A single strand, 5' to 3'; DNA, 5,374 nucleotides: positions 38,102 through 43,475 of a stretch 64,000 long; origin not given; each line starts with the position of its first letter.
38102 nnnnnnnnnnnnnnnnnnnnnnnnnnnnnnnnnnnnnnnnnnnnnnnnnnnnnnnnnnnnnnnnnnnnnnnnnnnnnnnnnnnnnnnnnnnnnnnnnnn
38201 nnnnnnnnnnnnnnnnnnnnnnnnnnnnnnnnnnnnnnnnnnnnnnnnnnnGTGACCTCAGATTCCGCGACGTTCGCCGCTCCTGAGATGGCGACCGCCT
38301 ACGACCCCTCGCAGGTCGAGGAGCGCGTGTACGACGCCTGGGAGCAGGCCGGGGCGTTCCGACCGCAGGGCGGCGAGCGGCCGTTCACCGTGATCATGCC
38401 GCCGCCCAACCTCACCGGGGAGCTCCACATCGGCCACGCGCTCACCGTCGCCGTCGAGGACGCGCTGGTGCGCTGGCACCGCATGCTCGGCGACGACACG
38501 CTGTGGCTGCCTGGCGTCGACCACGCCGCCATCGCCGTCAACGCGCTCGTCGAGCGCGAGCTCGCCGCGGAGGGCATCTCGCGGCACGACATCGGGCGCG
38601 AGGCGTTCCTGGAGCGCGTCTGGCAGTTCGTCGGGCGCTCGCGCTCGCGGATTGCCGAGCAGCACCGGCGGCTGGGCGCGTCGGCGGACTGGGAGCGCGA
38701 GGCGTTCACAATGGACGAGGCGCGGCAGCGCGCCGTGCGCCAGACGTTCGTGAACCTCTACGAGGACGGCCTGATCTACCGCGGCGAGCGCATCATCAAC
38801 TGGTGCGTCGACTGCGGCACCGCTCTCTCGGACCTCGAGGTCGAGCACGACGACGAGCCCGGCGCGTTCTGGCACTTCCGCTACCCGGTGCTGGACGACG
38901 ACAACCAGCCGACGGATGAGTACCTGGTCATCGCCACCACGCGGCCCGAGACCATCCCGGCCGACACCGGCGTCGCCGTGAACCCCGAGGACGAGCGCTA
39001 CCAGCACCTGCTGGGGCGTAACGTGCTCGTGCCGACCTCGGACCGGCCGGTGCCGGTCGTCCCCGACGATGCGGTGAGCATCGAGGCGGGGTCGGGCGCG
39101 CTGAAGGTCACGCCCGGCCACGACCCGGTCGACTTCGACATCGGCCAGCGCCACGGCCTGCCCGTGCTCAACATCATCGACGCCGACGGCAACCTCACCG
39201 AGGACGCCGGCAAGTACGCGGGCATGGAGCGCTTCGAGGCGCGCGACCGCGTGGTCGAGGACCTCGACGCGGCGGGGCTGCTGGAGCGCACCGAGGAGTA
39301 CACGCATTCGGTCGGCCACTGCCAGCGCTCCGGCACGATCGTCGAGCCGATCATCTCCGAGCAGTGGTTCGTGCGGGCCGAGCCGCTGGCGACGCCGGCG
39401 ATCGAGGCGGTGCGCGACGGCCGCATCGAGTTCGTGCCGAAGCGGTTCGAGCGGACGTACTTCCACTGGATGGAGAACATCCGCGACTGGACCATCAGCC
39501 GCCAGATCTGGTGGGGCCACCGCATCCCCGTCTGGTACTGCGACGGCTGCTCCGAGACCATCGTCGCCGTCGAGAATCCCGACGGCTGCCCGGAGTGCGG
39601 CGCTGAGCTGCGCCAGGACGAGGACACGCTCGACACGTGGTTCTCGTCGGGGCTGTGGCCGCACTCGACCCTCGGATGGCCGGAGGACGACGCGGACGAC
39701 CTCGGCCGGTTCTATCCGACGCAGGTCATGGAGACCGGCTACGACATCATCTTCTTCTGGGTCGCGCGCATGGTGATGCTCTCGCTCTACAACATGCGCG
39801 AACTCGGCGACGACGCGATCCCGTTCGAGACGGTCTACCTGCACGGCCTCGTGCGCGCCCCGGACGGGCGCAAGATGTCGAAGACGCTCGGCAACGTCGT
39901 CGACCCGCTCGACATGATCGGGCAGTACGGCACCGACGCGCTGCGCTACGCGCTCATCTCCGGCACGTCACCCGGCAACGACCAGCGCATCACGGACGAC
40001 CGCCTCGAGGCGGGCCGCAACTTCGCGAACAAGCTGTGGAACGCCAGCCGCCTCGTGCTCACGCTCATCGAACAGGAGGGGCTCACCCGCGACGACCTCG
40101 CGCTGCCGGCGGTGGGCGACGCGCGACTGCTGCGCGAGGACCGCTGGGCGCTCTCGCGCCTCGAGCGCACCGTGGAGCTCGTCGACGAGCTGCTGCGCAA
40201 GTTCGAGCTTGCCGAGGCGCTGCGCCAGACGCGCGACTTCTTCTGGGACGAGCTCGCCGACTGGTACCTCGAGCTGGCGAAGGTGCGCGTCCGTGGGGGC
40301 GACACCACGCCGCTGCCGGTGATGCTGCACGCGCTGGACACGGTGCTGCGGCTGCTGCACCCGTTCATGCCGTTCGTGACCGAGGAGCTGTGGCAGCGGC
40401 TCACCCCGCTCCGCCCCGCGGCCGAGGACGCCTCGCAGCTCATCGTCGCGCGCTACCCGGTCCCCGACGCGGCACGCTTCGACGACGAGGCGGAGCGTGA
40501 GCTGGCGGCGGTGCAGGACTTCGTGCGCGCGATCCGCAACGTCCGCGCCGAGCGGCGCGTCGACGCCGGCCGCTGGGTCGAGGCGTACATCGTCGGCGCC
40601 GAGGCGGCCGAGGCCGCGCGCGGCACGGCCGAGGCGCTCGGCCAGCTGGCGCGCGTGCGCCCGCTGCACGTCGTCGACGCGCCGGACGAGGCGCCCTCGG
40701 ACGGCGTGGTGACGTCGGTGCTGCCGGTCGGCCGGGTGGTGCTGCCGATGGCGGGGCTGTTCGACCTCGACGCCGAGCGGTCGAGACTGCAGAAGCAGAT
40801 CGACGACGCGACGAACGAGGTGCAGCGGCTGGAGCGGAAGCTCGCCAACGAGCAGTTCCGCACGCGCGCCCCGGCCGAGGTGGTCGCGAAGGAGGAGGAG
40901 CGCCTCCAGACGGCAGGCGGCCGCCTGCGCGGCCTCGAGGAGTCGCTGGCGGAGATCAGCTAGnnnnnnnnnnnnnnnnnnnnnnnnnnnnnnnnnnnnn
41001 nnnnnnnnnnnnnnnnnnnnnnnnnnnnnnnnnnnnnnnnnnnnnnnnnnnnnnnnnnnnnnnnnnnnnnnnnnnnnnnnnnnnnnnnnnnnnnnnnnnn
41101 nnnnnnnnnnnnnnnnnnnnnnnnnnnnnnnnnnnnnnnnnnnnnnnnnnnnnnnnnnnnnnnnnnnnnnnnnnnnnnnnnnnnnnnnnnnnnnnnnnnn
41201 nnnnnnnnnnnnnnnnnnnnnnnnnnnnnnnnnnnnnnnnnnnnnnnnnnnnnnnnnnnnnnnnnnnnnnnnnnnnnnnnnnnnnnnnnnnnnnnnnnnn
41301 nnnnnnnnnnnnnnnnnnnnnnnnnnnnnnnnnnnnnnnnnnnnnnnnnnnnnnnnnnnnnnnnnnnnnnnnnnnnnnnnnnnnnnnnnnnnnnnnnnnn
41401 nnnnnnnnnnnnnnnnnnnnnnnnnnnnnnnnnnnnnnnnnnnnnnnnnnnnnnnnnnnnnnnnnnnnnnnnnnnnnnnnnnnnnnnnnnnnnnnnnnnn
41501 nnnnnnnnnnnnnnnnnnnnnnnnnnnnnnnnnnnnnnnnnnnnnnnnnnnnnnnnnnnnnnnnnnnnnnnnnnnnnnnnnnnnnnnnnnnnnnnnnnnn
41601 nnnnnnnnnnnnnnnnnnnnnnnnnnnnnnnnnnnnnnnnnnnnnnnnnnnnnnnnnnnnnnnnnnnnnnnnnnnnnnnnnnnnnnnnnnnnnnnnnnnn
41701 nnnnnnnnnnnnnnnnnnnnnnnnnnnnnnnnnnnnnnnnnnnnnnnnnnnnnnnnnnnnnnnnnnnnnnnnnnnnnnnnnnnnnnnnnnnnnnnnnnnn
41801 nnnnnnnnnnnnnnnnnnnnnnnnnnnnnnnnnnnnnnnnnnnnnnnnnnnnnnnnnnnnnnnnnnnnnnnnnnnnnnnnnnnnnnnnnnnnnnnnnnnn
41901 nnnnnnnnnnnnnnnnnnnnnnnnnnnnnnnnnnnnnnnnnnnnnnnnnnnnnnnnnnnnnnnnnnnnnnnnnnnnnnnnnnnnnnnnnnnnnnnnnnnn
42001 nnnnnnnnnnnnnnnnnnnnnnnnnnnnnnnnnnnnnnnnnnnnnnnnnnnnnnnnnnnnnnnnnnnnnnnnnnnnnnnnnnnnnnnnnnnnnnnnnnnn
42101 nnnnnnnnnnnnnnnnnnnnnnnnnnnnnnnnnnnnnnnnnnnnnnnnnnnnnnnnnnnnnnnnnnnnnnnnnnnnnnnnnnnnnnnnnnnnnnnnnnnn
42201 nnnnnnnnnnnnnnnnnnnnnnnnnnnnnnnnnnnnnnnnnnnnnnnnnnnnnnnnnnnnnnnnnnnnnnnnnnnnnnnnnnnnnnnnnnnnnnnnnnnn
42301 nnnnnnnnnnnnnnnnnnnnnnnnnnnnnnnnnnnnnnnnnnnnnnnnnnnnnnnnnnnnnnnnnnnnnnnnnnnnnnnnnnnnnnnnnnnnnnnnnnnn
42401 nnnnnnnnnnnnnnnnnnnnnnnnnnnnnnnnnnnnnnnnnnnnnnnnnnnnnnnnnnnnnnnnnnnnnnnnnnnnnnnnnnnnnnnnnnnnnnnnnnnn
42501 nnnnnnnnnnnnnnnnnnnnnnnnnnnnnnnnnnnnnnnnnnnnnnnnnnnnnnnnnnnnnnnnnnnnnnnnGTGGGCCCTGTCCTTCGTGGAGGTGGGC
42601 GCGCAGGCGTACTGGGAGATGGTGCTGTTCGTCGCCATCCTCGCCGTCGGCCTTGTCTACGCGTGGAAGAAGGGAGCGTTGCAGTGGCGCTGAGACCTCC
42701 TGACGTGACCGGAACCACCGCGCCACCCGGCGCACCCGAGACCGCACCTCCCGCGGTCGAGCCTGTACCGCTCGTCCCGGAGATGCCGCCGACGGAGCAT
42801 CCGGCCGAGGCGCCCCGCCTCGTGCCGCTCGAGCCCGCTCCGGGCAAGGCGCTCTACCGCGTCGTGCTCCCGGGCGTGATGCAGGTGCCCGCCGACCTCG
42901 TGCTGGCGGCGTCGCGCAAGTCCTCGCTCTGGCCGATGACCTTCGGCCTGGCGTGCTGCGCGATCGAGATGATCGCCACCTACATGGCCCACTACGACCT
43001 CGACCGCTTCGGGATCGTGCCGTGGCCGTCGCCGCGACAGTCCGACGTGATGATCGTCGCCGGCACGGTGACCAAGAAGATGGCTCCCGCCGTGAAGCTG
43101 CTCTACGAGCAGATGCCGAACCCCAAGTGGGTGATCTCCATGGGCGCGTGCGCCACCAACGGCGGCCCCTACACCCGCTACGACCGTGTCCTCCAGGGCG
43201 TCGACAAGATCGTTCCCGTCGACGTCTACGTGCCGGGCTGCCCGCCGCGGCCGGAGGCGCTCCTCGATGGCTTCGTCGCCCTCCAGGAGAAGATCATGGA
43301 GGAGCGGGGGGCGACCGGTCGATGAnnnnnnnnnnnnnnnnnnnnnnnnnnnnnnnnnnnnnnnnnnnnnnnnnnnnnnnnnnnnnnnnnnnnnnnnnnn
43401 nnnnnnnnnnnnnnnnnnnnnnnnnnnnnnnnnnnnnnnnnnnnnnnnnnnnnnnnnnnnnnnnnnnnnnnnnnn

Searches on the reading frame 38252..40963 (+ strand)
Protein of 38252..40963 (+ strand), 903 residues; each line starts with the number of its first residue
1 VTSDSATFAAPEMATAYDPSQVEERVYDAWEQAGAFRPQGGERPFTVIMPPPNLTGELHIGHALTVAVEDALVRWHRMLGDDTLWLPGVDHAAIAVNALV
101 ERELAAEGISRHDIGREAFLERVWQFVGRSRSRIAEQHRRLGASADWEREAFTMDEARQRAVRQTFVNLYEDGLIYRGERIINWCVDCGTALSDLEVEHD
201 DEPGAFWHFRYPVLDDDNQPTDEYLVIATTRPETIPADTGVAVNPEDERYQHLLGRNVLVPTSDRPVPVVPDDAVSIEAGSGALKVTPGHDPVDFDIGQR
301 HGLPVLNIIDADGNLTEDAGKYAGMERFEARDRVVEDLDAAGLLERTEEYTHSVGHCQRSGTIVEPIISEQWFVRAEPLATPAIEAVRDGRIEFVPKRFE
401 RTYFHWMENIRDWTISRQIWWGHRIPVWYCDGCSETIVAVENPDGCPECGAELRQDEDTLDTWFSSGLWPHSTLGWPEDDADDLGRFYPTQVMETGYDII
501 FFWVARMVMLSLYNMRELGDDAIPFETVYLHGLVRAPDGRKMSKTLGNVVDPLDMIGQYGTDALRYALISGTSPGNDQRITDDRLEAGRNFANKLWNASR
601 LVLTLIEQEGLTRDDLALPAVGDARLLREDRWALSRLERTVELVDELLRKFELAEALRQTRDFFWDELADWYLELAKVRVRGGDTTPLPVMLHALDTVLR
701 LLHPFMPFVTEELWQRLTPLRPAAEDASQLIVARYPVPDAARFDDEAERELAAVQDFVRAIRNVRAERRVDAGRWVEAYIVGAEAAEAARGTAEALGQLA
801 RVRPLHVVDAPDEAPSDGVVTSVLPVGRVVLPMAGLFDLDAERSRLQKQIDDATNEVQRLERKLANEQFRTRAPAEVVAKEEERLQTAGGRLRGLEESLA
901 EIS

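Call 26: search_protein_families(library=pfam, proteins=[window:38252-40963:+])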
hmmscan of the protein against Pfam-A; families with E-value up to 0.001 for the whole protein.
window:38252-40963:+ (903 aa): 6 families
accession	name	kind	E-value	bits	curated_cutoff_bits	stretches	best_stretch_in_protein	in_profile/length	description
PF00133.28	tRNA-synt_1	-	8.5e-133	443.5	22.7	1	26-580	2-413/414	tRNA synthetases class I (I, L, M and V)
PF08264.19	Anticodon_1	-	7.1e-35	120.5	25.1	1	630-775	1-143/148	Anticodon-binding domain of tRNA ligase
PF09334.17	tRNA-synt_1g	-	2.1e-19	70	20.1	2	52-198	8-136/391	tRNA synthetases class I (M)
PF10458.14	Val_tRNA-synt_C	-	2.3e-16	60.2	25.9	1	838-902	1-65/66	Valyl tRNA synthetase tRNA binding arm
PF13603.12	tRNA-synt_1_2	-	1.2e-05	25.3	25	1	255-314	86-145/185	Leucyl-tRNA synthetase, editing domain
PF01406.26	tRNA-synt_1e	-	0.00077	19.3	27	0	527-570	239-282/301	tRNA synthetases class I (C) catalytic domain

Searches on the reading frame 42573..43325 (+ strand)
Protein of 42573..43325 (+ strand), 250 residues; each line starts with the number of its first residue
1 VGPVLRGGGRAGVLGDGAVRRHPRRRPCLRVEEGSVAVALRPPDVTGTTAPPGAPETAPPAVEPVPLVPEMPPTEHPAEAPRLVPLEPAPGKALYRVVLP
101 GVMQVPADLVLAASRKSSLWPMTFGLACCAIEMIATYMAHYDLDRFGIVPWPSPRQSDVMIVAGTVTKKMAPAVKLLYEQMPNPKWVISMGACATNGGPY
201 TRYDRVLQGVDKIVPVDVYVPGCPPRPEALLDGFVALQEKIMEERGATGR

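Call 42: search_protein_families(library=pfam, proteins=[window:42573-43325:+])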
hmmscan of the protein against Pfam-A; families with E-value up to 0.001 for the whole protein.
window:42573-43325:+ (250 aa): 1 family
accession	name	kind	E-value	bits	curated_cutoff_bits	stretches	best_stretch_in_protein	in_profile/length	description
PF01058.29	Oxidored_q6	-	9.3e-31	106.7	27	1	128-237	1-128/128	NADH ubiquinone oxidoreductase, 20 Kd subunit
